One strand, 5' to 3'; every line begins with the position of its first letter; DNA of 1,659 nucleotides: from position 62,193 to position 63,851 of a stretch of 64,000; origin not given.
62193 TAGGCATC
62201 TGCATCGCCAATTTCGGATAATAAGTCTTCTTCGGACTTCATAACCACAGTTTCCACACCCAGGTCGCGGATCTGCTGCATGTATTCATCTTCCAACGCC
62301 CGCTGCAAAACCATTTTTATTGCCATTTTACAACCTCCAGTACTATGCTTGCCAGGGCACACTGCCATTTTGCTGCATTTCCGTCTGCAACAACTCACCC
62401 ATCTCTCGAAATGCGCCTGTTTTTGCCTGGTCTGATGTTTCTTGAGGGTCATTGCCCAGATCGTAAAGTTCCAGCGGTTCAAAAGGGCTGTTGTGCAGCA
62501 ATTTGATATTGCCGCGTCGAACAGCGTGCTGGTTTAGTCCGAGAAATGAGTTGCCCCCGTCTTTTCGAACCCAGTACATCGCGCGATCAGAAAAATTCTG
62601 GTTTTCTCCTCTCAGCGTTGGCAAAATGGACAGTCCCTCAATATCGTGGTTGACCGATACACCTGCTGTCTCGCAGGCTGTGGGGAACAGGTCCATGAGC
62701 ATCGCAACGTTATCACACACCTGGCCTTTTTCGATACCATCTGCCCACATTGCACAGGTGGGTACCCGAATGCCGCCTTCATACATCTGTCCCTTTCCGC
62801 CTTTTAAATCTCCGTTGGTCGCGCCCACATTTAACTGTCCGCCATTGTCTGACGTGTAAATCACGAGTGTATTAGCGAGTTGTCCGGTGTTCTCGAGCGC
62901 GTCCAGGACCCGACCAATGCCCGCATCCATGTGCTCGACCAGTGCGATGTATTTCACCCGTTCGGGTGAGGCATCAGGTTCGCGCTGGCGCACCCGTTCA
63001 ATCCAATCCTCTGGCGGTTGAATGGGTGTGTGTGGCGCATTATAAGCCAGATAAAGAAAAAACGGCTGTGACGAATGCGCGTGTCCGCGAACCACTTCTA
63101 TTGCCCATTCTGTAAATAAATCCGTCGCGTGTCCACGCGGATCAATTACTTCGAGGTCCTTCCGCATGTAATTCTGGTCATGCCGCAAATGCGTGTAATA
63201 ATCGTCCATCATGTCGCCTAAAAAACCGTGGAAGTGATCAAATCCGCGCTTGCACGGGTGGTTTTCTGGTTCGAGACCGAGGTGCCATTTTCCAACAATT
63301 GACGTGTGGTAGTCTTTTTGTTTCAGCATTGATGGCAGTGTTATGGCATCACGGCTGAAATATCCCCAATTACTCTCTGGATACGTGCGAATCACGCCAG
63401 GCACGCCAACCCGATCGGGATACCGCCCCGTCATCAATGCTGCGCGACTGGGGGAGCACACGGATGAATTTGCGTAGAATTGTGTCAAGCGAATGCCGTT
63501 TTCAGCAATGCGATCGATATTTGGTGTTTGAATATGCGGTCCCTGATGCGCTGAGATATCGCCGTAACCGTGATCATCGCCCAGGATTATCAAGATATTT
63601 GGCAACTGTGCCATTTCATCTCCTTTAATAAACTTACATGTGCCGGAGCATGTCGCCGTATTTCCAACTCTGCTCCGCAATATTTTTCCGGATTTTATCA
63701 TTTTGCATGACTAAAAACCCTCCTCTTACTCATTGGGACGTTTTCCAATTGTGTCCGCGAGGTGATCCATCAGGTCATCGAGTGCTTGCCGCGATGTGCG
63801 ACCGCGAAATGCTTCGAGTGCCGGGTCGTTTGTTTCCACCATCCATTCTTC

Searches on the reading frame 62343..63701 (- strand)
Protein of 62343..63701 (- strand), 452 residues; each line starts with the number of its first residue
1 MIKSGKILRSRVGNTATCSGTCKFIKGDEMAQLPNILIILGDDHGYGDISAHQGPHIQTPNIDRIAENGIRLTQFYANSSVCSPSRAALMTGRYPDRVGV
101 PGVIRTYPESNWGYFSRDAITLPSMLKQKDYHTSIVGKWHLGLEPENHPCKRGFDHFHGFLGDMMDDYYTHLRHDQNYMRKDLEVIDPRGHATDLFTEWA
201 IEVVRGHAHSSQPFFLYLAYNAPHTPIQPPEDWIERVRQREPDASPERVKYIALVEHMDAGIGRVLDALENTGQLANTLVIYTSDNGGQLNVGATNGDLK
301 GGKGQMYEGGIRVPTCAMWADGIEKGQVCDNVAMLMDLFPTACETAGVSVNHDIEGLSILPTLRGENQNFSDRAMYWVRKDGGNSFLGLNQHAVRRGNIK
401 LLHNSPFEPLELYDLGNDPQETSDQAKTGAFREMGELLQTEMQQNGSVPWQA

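Call 38: search_protein_families(library=pfam, proteins=[window:62343-63701:-], max_evalue=0.00001)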
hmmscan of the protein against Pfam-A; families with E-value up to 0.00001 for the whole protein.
window:62343-63701:- (452 aa): 3 families
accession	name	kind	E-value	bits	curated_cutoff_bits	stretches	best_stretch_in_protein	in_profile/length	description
PF00884.28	Sulfatase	-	2.8e-63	214.5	25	1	34-348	1-301/301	Sulfatase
PF16347.10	SGSH_C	-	2.4e-14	54.2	29.3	1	303-444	8-150/154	N-sulphoglucosamine sulphohydrolase, C-terminal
PF01663.27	Phosphodiest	-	4.3e-06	27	23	0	56-102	18-64/342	Type I phosphodiesterase / nucleotide pyrophosphatase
